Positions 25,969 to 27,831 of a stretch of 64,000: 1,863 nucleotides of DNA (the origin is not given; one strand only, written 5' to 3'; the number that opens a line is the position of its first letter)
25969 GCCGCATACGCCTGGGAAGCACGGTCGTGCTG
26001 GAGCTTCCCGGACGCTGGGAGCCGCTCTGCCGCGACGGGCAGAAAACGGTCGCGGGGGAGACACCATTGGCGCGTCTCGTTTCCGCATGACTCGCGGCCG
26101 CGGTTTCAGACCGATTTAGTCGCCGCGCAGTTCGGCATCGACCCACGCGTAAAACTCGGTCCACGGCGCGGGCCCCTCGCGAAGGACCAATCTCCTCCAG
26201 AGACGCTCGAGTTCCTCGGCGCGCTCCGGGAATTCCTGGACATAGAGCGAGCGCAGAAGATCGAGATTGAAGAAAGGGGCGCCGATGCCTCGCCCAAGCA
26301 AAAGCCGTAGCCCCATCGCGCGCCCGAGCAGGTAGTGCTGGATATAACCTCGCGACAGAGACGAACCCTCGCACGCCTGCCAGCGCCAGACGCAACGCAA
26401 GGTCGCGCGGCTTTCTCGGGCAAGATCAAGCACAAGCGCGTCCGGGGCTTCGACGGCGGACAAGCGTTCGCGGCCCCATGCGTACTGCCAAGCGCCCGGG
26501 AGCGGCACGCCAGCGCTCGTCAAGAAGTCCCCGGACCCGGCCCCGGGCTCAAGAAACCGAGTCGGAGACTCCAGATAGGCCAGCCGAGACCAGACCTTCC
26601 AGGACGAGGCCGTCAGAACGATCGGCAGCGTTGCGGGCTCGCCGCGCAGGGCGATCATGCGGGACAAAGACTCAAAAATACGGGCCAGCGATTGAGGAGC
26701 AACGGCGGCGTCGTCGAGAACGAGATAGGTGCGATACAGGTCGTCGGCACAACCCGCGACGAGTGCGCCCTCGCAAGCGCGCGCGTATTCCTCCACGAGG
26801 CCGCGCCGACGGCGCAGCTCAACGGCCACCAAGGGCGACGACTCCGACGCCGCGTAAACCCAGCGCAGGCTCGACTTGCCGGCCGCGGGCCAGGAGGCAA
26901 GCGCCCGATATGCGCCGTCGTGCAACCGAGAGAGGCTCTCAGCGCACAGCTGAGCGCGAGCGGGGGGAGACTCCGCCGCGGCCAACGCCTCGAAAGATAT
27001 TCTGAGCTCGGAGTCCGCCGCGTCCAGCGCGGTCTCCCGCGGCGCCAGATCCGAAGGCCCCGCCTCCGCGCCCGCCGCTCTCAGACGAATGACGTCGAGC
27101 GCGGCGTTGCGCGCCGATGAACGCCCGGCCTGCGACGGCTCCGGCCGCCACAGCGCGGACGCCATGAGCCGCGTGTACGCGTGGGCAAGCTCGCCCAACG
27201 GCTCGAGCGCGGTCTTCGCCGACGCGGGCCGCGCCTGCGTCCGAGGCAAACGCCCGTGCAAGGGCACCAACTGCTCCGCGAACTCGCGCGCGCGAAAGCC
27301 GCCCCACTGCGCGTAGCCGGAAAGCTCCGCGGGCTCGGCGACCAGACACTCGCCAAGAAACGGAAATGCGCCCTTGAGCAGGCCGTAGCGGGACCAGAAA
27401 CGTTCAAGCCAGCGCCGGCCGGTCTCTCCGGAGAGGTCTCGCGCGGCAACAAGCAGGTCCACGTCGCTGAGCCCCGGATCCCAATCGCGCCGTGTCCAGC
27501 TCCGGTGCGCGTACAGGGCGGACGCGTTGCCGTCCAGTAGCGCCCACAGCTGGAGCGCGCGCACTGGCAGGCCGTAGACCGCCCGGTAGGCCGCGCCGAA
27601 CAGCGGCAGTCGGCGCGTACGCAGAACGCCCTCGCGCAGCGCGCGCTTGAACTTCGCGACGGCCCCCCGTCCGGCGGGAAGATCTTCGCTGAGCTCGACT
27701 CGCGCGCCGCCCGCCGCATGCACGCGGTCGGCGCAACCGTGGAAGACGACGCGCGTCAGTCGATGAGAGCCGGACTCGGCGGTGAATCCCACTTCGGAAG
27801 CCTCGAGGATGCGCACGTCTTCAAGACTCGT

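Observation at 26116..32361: Giant 2081-aa fusion: SipW/S26B-like peptidase, double beta-helix and NTase-like domain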

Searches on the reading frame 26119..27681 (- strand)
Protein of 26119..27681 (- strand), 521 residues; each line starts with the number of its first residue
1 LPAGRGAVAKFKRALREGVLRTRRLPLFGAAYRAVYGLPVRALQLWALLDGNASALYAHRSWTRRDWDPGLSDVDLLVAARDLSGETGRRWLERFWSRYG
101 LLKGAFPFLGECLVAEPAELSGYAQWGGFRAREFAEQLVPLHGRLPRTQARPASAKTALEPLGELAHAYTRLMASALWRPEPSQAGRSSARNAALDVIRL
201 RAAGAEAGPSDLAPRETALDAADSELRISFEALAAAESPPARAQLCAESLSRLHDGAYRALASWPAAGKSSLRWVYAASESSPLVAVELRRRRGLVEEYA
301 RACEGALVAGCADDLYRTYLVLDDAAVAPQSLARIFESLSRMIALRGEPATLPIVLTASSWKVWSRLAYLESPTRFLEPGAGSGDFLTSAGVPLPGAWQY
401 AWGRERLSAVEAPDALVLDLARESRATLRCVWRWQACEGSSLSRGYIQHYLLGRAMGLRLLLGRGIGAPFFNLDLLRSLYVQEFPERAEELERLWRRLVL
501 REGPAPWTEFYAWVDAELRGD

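Call 4: search_protein_families(library=pfam, proteins=[window:26119-27681:-], max_evalue=1)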
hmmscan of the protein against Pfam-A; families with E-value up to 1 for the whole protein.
window:26119-27681:- (521 aa): 0 families

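Call 5: search_protein_families(library=ncbifam, proteins=[window:26119-27681:-], max_evalue=1)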
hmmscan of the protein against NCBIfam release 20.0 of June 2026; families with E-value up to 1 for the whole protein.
window:26119-27681:- (521 aa): 0 families

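Call 9: find_homologous_proteins(query=window:26119-27681:-)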
Query window:26119-27681:- (521 aa): 1 proteins with E <= 0.001 among 8000 candidates.
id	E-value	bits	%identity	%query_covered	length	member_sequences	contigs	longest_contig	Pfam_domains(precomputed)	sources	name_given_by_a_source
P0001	2.0e-240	817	74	99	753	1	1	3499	PF13229.13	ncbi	ncbi:MAG: right-handed parallel beta-helix repeat-containing protein, partial [Elusimicrobiota bacte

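Call 11: search_solved_structures(query=window:26119-27681:-, max_evalue=10, show_alignments=2)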
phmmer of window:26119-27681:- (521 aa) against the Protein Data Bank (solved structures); distinct sequences matched with E-value up to 10: 0.

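Call 13: find_related_loci(query=window:26119-27681:-, collection=genome_contigs, flank=10000)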
Query window:26119-27681:- (521 aa) in genome_contigs; peptide patterns used: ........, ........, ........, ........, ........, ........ (x = any residue, [..] = any of these).
126 stretches matched a pattern, but none encodes a relative of the query by tblastn (E <= 1e-3).

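Call 15: find_encoding_contigs(protein=P0001, flank=5000, max_places=4)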
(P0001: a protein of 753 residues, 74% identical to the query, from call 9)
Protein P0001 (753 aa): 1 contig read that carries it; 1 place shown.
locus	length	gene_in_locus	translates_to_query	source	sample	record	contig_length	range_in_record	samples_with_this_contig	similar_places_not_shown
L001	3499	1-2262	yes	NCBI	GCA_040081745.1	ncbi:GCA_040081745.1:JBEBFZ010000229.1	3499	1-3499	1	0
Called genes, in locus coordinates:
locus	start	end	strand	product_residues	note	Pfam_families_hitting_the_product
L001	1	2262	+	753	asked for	PF13229:Beta_helix (weak)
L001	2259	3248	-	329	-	-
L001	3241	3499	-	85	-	?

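Call 21: search_protein_representatives(protein=window:26119-27681:-)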
Query: 521 residues. Proteins with E-value up to 0.001 (for the whole library): 227; up to 1e-10: 87; up to 1e-30: 30. The best 150 are listed.
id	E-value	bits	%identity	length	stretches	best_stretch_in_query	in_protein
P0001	6.4e-241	817.1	74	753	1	6-519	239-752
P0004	2.5e-201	686.4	64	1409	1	4-520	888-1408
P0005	2.5e-120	419.1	50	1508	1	10-518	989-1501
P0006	5.2e-104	365.3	47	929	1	12-520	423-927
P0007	3.7e-82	293.2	42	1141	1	8-519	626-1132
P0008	6.0e-78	279.3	40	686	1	10-519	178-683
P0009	1.9e-75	271.0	43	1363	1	9-501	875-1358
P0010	5.3e-71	256.4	40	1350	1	4-486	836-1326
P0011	1.4e-68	248.4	57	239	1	288-519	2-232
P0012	2.6e-66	240.9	40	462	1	70-519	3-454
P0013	5.3e-65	236.6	37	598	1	17-519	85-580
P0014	3.6e-63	230.6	37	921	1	14-515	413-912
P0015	9.0e-63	229.3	40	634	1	14-519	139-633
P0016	4.0e-59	217.2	39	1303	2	3-488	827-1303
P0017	5.3e-59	216.8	37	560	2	227-520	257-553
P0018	1.3e-54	202.4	38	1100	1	12-519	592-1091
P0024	5.3e-45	170.6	39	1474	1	8-510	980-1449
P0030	1.5e-35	139.4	29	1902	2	6-199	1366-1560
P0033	4.0e-29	118.2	30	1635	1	17-494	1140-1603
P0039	2.3e-26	109.1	35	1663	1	5-495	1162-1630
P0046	1.4e-20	90.0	28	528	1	11-506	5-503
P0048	3.8e-19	85.3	31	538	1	13-495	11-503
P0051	9.7e-18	80.7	31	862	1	19-492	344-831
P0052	4.6e-17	78.4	33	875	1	5-492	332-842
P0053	1.6e-16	76.6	31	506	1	11-496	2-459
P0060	4.8e-15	71.8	25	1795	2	13-199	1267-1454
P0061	5.2e-15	71.7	36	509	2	13-263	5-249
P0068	1.3e-13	67.1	29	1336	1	22-473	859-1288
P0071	2.1e-13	66.4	31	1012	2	13-191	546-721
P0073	5.1e-13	65.1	32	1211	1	4-477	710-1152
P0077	5.6e-12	61.7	36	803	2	14-254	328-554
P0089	8.0e-11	57.8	33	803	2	24-203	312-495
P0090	1.7e-10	56.7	30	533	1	11-494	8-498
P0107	4.7e-09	52.0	33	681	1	12-253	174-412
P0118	2.1e-08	49.9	33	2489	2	10-143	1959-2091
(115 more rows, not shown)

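Call 24: search_protein_families(library=pfam, alignment_id=A1, max_evalue=0.001)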
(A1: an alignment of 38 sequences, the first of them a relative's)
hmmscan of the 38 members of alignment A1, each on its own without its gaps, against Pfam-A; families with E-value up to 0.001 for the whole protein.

A. member 1, P0004 (1409 aa): 1 family
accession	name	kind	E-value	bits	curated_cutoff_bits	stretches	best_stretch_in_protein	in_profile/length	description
PF13229.12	Beta_helix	-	3.3e-20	72.8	25.9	3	508-645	3-148/158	Right handed beta helix region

B. families by the number of members that match (of 38 scanned): 6 families
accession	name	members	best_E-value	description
PF13229.12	Beta_helix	31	4e-95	Right handed beta helix region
PF05048.19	NosD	14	8.3e-102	Periplasmic copper-binding protein (NosD)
PF01696.23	Adeno_E1B_55K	3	2.8e-05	Adenovirus EB1 55K protein / large t-antigen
PF12708.12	Pect-lyase_RHGA_epim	2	5.2e-05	Rhamnogalacturonase A/epimerase, pectate lyase-like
PF13622.12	4HBT_3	1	5.2e-08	Acyl-CoA thioesterase N-terminal domain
PF00717.28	Peptidase_S24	1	0.00015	Peptidase S24-like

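Call 27: search_solved_structures(query=A2, max_evalue=10, show_alignments=3)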
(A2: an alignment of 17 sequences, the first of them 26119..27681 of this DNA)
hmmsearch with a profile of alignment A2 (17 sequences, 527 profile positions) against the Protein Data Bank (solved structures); distinct sequences matched with E-value up to 10: 8.
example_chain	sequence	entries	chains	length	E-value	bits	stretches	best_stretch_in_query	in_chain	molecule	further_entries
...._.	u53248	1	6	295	0.25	13.2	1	144-214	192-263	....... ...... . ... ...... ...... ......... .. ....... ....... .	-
3hai_A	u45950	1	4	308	0.25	13.1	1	144-214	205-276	human PACSIN1 F-BAR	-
3qni_A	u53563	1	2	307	0.27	13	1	144-214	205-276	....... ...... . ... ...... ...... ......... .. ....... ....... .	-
3hah_A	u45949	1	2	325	0.28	13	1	144-214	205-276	human PACSIN1 F-BAR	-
3aaw_A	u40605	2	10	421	0.36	12.6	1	178-274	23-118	Aspartokinase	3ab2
3ab4_A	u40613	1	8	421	0.38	12.5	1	178-274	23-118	Aspartokinase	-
5j2l_B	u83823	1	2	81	0.72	11.6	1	175-235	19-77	protein design 2L4HC2_11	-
9t0z_T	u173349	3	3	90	5.6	8.7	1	195-261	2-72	Small ribosomal subunit protein bS20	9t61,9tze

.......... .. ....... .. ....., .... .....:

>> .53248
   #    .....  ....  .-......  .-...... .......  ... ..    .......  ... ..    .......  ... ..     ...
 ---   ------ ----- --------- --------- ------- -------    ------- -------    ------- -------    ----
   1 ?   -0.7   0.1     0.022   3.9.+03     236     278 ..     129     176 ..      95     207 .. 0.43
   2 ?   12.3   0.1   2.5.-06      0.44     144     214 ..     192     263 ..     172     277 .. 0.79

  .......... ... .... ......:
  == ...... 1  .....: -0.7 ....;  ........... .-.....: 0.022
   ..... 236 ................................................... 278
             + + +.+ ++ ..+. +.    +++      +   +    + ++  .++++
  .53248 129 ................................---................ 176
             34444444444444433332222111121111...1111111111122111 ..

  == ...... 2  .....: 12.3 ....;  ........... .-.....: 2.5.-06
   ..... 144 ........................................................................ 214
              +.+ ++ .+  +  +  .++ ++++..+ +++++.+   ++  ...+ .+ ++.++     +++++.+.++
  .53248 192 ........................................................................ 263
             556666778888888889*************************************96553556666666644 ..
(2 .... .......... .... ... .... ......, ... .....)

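Call 28: search_protein_families(library=pfam, alignment_id=A2, max_evalue=1)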
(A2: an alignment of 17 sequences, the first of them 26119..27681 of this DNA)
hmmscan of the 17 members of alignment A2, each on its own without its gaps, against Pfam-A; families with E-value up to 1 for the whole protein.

A. member 1, window:26119-27681:- (521 aa): 0 families

B. families by the number of members that match (of 17 scanned): 4 families
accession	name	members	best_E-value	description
PF05048.19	NosD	1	0.0077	Periplasmic copper-binding protein (NosD)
PF01909.29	NTP_transf_2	1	0.038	Nucleotidyltransferase domain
PF08447.18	PAS_3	1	0.11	PAS fold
PF13229.12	Beta_helix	1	0.14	Right handed beta helix region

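Call 29: find_homologous_proteins(query=A2, max_evalue=0.00001)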
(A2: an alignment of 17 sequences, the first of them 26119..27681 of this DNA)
Query A2 (17 sequences) (521 aa, profile of the alignment): 2 proteins with E <= 0.00001 among 8000 candidates.
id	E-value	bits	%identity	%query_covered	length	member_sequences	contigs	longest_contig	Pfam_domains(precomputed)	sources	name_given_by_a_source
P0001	4.0e-129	450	74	99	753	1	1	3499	PF13229.13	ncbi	ncbi:MAG: right-handed parallel beta-helix repeat-containing protein, partial [Elusimicrobiota bacte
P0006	2.5e-100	355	46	98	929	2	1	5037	PF13229.13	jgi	jgi:hypothetical protein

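Call 30: find_encoding_contigs(protein=P0005, flank=10000, max_places=3)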
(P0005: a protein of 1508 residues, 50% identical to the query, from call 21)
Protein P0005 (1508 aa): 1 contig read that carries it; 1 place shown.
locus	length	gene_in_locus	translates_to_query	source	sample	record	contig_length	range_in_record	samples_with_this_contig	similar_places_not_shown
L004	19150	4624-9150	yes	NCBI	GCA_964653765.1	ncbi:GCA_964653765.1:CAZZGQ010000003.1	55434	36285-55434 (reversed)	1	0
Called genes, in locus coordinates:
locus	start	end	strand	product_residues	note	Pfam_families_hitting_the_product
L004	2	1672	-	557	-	?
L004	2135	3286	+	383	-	PF04055:Radical_SAM, PF13186:SPASM (weak)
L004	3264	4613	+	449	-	PF13641:Glyco_tranf_2_3, PF00535:Glycos_transf_2, PF10111:Glyco_tranf_2_2 (faint)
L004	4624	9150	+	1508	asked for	PF13229:Beta_helix (faint)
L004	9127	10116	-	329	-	-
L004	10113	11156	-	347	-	PF00535:Glycos_transf_2, PF13641:Glyco_tranf_2_3 (weak)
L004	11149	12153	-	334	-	PF13439:Glyco_transf_4, PF20706:GT4-conflict, PF00534:Glycos_transf_1, PF13692:Glyco_trans_1_4, PF13524:Glyco_trans_1_2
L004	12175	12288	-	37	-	-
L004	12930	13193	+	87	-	-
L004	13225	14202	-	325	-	PF03480:DctP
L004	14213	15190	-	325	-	PF03480:DctP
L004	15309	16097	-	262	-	-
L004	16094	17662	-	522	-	PF04055:Radical_SAM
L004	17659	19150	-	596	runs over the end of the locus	PF00733:Asn_synthase, PF02540:NAD_synthase, PF06508:QueC (weak)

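Call 31: find_encoding_contigs(protein=P0006, flank=10000, max_places=3)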
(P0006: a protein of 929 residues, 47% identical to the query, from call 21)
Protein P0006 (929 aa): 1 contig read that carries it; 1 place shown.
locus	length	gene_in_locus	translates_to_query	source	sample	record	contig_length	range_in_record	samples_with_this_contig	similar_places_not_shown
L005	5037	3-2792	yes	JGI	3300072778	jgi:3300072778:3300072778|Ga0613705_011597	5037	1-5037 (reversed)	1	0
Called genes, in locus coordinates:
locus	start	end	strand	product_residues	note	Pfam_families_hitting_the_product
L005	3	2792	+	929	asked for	PF13229:Beta_helix (faint)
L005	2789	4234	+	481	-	PF02310:B12-binding, PF04055:Radical_SAM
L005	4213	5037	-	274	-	?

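Call 37: find_encoding_contigs(protein=P0004, flank=10000, max_places=2)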
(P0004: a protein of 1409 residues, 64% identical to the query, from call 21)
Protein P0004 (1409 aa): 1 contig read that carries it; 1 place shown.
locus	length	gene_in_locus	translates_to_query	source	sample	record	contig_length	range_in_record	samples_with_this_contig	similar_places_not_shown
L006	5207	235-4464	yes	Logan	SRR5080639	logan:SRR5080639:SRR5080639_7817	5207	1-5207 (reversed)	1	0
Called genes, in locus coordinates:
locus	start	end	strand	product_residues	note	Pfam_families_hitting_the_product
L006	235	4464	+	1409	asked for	PF13229:Beta_helix (faint)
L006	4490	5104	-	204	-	PF02666:PS_Dcarbxylase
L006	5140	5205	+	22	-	?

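Call 38: find_encoding_contigs(protein=P0053, flank=10000, max_places=2)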
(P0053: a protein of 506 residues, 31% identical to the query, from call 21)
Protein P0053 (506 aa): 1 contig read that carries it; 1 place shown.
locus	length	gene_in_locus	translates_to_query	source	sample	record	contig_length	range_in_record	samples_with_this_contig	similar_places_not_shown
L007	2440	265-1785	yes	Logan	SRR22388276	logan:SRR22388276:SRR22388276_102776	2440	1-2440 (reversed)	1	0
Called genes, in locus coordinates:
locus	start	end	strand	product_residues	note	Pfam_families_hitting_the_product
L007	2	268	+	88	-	?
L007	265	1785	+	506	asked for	-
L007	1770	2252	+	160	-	-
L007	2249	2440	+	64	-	?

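Call 39: predict_structure(alignment_id=A2)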
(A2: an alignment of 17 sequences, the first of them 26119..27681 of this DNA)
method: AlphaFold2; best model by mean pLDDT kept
length: 521 residues; sequences in the alignment: 17
mean_pLDDT: 86.0   pTM: 0.89
mean pLDDT of the five models: 86.0, 83.3, 83.1, 81.1, 81.0
residues with pLDDT >= 90: 254; 70-90: 222; 50-70: 39; < 50: 6
segments of 3 or more residues with pLDDT < 50: 1-4
pLDDT, mean of each block of 10 residues (from residue 1): 58 83 90 92 95 93 76 90 91 92 90 94 91 87 87 83 92 86 79 88 72 76 71 69 90 91 81 86 85 92 93 91 92 95 88 93 86 64 77 89 77 90 94 84 87 95 93 94 95 83 71 91 61
secondary structure, 60 per line:
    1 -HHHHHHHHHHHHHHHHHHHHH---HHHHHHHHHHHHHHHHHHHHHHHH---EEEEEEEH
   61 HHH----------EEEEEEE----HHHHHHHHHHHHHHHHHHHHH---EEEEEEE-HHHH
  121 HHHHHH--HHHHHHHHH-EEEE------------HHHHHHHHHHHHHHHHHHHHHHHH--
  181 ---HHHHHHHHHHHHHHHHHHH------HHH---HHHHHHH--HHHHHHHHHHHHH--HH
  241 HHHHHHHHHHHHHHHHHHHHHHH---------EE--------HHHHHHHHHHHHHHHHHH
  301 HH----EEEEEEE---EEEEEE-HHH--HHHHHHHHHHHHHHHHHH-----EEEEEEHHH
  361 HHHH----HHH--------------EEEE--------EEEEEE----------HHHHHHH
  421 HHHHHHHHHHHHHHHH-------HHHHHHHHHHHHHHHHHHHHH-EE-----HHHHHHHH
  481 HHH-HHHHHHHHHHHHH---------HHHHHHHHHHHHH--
elements in order: H2-22 H26-49 E53-59 H60-63 E74-80 H85-105 E109-115 H117-126 H129-137 E139-142 H155-178 H184-202 H215-221 H224-236 H239-263 H283-302 E307-313 E317-322 H329-346 E352-357 H358-364 E386-389 E398-403 H414-436 H444-464 H473-483 H485-497 H507-519

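Call 43: fold_search(model_id=the predicted structure, library=pdb)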
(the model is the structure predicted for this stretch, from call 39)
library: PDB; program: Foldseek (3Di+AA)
matches with E <= 10: 263; with E <= 0.001: 0
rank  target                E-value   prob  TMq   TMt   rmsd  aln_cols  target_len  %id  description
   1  5lpa_A                3.2e-02  1.00  0.27  0.46   6.4       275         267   14  AadA E87Q in complex with ATP, calcium and dihydrostreptomycin (released 2018-01-17)
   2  6fzb_B                3.4e-02  0.99  0.26  0.45   6.3       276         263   13  AadA in complex with ATP, magnesium and streptomycin (released 2018-06-13)
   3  5g4a_A                5.6e-02  0.99  0.26  0.45   6.2       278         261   13  AadA in complex with ATP and magnesium (released 2017-11-29)
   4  5g4a_B                7.1e-02  0.97  0.25  0.43   6.4       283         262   12  AadA in complex with ATP and magnesium (released 2017-11-29)
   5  6fzb_A                7.1e-02  0.97  0.25  0.43   8.1       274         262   14  AadA in complex with ATP, magnesium and streptomycin (released 2018-06-13)
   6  3jyy_B                9.4e-02  0.93  0.24  0.38   7.6       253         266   12  SeMet LinB complexed with PPi (released 2009-11-03)
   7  5luh_B                1.1e-01  0.96  0.25  0.44   7.6       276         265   14  AadA E87Q in complex with ATP, calcium and streptomycin (released 2018-01-17)
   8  3jyy_A                1.4e-01  0.89  0.23  0.37   8.1       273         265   12  SeMet LinB complexed with PPi (released 2009-11-03)
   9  6xz0                  1.4e-01  0.97  0.28  0.50   7.2       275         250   10  Crystal structure of spectinomycin adenyltransferase AAD(9) from Enterococcus faecialis with spectinomycin (released 2020-04-15)
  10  3c18_A                1.4e-01  0.63  0.21  0.30  11.3       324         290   13  Crystal structure of nucleotidyltransferase-like protein (ZP_00538802.1) from Exiguobacterium sibiricum 255-15 at 1.90 (released 2008-02-12)
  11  5luh_A                1.6e-01  0.94  0.25  0.44   7.6       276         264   13  AadA E87Q in complex with ATP, calcium and streptomycin (released 2018-01-17)
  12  4cs6                  1.9e-01  0.80  0.22  0.38   8.4       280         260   16  Crystal structure of AadA - an aminoglycoside adenyltransferase (released 2015-03-25)
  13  7a27_GGG              2.1e-01  0.06  0.09  0.12  28.2       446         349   10  Structure of soluble SmhA crystal form 2 of the tripartite alpha-pore forming toxin, Smh, from Serratia marcescens. (released 2021-03-31)
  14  7uy4_A                2.4e-01  0.77  0.22  0.39   7.4       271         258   14  Aminoglycoside-modifying enzyme ANT-3,9 in complex with spectinomycin and AMP-PNP (released 2023-05-10)
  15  8f6f_A                2.4e-01  0.16  0.11  0.18  23.7       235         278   12  Cryo-EM structure of a Zinc-loaded D51A mutant of the YiiP-Fab complex (released 2023-02-08)
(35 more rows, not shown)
